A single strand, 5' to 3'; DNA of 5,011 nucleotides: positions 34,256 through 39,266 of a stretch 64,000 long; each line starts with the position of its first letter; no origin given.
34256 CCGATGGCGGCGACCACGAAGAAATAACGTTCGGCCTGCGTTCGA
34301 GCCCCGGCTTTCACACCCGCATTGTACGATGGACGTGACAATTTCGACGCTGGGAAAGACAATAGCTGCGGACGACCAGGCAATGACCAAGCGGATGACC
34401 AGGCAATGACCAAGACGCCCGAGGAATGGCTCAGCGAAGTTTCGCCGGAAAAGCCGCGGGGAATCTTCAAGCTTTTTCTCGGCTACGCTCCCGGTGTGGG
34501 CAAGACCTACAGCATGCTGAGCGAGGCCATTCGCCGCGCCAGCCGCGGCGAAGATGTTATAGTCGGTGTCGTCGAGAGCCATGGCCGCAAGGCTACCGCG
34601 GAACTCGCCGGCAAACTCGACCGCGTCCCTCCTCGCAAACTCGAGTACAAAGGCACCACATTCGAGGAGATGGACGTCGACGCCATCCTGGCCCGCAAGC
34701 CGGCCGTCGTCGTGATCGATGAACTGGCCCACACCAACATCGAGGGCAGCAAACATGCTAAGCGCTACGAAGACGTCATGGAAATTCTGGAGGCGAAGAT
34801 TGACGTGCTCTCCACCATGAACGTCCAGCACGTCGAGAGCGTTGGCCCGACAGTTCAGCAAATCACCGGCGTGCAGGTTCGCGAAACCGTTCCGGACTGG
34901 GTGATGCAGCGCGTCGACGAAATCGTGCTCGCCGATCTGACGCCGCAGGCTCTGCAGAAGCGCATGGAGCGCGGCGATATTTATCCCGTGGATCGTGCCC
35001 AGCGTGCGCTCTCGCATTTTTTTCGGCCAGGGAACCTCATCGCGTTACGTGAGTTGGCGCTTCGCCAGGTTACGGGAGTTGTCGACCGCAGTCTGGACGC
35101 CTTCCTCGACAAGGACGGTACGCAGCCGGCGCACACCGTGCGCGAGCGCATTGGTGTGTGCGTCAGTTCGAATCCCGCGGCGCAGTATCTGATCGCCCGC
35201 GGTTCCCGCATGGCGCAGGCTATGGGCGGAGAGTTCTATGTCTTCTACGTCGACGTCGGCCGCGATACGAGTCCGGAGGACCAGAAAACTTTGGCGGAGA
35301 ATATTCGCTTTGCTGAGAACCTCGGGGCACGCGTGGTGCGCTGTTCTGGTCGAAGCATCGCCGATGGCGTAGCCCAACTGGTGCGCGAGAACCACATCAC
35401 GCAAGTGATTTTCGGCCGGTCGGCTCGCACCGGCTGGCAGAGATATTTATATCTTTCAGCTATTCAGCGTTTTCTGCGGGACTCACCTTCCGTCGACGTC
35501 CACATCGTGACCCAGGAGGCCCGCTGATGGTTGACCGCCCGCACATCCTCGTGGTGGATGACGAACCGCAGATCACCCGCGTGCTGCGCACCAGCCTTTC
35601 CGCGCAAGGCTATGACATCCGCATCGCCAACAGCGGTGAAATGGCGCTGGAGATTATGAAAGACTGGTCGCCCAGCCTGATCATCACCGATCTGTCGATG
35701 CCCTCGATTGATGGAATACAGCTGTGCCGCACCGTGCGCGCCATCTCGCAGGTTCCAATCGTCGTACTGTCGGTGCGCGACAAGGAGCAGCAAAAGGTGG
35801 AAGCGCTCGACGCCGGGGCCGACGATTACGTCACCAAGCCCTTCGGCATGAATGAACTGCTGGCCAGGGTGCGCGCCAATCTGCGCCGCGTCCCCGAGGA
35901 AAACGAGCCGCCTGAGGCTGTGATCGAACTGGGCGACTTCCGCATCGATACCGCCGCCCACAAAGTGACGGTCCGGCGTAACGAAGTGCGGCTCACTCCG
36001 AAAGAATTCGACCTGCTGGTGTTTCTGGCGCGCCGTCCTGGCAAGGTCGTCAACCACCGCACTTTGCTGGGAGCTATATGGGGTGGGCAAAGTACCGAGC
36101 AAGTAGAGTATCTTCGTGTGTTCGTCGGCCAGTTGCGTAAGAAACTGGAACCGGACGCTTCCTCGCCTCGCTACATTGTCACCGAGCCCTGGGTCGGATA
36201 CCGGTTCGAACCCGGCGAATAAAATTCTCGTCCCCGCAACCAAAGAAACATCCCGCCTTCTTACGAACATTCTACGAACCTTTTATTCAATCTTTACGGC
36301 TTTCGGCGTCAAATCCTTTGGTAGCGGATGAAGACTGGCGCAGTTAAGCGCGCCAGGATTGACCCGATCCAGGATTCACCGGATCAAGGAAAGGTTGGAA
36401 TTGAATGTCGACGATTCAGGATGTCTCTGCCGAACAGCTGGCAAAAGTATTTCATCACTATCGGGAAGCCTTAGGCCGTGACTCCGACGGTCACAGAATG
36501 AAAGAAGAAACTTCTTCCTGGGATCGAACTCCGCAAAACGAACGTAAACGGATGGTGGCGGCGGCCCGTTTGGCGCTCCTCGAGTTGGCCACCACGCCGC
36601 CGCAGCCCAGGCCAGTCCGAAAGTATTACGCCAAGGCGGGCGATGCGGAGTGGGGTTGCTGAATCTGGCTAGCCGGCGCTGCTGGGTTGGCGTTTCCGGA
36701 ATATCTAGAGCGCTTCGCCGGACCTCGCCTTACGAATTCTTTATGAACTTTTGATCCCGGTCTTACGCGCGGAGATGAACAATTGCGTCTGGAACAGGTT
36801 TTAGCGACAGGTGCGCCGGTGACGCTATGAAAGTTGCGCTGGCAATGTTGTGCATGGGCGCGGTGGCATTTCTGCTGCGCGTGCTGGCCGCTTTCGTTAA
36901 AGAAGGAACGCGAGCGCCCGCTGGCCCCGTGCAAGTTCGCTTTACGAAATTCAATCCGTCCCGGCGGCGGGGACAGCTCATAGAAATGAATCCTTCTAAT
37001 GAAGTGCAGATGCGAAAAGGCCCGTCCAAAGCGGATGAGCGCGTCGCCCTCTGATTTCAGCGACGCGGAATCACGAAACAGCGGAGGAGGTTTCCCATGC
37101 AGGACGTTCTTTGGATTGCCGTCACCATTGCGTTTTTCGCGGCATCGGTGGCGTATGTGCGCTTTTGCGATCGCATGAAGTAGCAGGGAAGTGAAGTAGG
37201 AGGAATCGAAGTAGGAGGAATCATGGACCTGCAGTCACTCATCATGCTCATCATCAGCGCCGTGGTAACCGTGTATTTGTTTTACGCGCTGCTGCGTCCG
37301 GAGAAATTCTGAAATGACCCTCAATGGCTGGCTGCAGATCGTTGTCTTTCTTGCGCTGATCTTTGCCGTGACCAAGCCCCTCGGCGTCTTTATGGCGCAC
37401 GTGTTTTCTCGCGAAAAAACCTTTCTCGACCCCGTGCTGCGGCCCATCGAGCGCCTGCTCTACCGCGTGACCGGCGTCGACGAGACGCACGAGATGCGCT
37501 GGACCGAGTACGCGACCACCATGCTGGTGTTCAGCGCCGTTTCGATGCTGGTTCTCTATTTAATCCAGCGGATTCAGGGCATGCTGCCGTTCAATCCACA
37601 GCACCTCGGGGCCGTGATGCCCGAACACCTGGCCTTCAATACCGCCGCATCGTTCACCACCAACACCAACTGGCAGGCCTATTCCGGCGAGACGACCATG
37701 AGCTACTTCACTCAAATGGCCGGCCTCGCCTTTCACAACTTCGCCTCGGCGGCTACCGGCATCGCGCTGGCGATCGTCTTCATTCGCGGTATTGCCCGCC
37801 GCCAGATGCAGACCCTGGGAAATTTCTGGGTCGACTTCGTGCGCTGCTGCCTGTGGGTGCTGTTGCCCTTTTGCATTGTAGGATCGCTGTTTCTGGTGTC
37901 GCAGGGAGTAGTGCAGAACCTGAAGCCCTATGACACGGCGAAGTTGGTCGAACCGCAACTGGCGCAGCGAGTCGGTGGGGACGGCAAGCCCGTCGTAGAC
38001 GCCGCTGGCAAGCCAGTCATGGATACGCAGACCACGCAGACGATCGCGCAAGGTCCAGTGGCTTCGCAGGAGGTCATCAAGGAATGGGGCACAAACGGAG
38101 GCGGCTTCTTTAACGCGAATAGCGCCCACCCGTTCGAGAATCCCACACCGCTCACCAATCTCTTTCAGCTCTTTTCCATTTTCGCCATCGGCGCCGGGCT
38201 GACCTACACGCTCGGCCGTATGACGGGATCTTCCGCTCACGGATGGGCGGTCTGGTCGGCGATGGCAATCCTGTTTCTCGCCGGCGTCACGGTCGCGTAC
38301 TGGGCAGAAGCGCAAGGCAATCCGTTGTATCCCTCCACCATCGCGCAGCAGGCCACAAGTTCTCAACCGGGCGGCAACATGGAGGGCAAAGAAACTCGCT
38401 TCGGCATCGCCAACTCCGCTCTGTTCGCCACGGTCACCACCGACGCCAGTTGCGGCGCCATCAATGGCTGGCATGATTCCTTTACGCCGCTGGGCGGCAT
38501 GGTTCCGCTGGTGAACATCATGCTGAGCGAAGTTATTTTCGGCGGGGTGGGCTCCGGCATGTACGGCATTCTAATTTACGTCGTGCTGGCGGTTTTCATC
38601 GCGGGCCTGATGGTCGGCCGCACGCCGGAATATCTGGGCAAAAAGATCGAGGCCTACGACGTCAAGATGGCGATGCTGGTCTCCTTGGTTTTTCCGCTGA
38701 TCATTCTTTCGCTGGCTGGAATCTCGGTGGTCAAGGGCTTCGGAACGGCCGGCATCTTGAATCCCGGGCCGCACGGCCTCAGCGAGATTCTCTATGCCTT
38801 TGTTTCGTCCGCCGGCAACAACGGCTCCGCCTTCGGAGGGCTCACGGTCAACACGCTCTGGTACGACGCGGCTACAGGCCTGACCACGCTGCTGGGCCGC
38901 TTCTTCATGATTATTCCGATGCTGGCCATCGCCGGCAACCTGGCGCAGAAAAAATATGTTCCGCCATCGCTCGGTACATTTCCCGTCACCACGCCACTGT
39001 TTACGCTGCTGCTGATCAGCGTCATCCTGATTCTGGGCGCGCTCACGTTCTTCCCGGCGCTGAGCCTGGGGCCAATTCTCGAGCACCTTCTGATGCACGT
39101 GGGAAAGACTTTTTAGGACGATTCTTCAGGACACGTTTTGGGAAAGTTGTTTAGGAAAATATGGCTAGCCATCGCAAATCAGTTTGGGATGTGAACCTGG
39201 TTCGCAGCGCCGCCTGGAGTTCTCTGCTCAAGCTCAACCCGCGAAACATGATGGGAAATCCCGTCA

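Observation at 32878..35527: kdpD split into two genes transcribed divergently: a stand-alone KdpD-N/USP protein coupled to kdpE, and a separate DUF4118-GAF-HisKA-HATPase kinase on the other strand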

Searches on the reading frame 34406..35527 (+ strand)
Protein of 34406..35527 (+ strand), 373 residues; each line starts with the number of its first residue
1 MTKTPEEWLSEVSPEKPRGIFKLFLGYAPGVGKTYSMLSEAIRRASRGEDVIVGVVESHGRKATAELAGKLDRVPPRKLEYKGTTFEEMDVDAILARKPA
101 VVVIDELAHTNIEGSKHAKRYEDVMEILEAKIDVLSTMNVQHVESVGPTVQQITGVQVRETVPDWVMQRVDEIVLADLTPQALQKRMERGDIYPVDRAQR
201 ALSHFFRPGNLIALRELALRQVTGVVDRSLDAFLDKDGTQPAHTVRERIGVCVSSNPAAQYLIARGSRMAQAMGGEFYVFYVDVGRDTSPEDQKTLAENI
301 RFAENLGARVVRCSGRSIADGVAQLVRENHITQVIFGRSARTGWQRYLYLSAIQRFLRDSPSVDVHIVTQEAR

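Call 8: search_protein_families(library=pfam, proteins=[window:34406-35527:+])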
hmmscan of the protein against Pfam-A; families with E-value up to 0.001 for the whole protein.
window:34406-35527:+ (373 aa): 2 families
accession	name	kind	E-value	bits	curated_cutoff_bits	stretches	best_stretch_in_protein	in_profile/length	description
PF02702.23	KdpD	-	3.8e-90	301.4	26.1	1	18-224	2-208/210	Osmosensitive K+ channel His kinase sensor domain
PF00582.32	Usp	-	3.6e-07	31.3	24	1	247-368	3-140/141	Universal stress protein family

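Call 9: search_protein_families(library=ncbifam, proteins=[window:34406-35527:+], max_evalue=0.001)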
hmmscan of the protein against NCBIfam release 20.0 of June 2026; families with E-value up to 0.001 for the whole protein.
window:34406-35527:+ (373 aa): 2 families
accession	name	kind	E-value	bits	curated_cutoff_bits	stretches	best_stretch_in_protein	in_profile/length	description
NF038185.1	KdpD_non_kinase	exception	7.1e-115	384.2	550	1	3-370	4-372/373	KdpD-like non-kinase potassium sensor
NF007793.0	PRK10490.1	equivalog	1.3e-100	337.7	1123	1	5-371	10-375/895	two-component system sensor histidine kinase KdpD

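Call 17: find_related_loci(query=window:34406-35527:+, collection=genome_contigs, flank=7000)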
Query window:34406-35527:+ (373 aa) in genome_contigs; peptide patterns used: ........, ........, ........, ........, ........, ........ (x = any residue, [..] = any of these).
541 stretches matched a pattern; 453 encode a relative of the query (tblastn E <= 1e-3); the best 80 are kept; 80 distinct loci.
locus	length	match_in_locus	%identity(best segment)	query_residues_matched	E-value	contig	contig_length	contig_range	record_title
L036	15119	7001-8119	99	1-373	0e+0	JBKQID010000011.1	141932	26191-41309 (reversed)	MAG: Candidatus Sulfotelmatobacter sp. isolate BAr1A1B1C__bin_42 BAr1A1B1C_000000069887, whole genome shotgun sequence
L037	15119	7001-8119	98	1-373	0e+0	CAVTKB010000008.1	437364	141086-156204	MAG: uncultured Acidobacteriota bacterium isolate MFD05521.bin.1.70 genome assembly, contig: contig_36966, whole genome 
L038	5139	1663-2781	98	1-373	0e+0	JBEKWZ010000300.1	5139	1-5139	MAG: Candidatus Sulfotelmatobacter sp. isolate SPRUCE 63 SPRUCE_63_300, whole genome shotgun sequence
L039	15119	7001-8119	97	1-373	0e+0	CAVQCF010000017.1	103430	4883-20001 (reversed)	MAG: uncultured Acidobacteriaceae bacterium isolate MFD01138.bin.1.98 genome assembly, contig: contig_31643, whole genom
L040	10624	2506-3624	97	1-373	0e+0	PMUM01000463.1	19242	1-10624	MAG: Acidobacteriaceae bacterium isolate palsa_142 73.20110700_P3D.7_contig_10191, whole genome shotgun sequence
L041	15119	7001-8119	97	1-373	0e+0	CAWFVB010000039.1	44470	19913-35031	MAG: uncultured Acidobacteriaceae bacterium isolate MFD05377.bin.2.169 genome assembly, contig: contig_62514, whole geno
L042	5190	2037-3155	97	1-373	0e+0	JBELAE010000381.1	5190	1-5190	MAG: Candidatus Sulfotelmatobacter sp. isolate SPRUCE 86 SPRUCE_86_381, whole genome shotgun sequence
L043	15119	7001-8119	96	1-373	0e+0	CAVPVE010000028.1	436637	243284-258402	MAG: uncultured Acidobacteriaceae bacterium isolate MFD00008.bin.2.87 genome assembly, contig: contig_58153, whole genom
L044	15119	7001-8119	96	1-373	0e+0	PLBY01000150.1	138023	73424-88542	MAG: Acidobacteriaceae bacterium isolate palsa_252 73.20111000_P3M.31_contig_626, whole genome shotgun sequence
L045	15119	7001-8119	96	1-373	0e+0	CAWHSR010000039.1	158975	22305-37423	MAG: uncultured Acidobacteriaceae bacterium isolate MFD05521.bin.2.95 genome assembly, contig: contig_58063, whole genom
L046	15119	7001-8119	97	1-373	0e+0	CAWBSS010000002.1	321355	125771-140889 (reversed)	MAG: uncultured Acidobacteriaceae bacterium isolate MFD04570.bin.1.113 genome assembly, contig: contig_112702, whole gen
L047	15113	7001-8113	97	3-373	0e+0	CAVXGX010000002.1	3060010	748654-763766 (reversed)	MAG: uncultured Acidobacteriota bacterium isolate MFD04463.bin.1.253 genome assembly, contig: contig_50429, whole genome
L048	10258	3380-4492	96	3-373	0e+0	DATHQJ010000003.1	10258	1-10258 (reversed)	MAG TPA_asm: Candidatus Binatus sp. isolate SMAG_U12736 k141_2871615, whole genome shotgun sequence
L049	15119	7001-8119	96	1-373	0e+0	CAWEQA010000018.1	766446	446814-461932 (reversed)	MAG: uncultured Acidobacteriaceae bacterium isolate MFD01872.bin.2.64 genome assembly, contig: contig_54290, whole genom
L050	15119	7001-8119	97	1-373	0e+0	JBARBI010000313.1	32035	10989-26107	MAG: Candidatus Sulfotelmatobacter sp. isolate MFD05764_ilm_asm_bin279 k127_3759690, whole genome shotgun sequence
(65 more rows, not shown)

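Call 64: search_solved_structures(query=window:34406-35527:+, max_evalue=0.001)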
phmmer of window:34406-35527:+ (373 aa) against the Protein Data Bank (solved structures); distinct sequences matched with E-value up to 0.001: 2.
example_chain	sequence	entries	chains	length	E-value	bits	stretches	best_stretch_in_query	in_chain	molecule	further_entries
2r8r_A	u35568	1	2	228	6.9e-64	219.8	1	17-230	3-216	Sensor protein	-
7ji4_A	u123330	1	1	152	3.1e-05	26.9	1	231-357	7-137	KdpD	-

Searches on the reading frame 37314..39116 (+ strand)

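Call 8: search_protein_families(library=pfam, proteins=[window:37314-39116:+])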
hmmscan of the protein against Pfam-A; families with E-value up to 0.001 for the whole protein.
window:37314-39116:+ (600 aa): 1 family
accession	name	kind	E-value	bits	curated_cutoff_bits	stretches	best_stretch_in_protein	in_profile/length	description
PF03814.21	KdpA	-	8.7e-237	787.1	22.6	1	11-592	2-548/548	Potassium-transporting ATPase A subunit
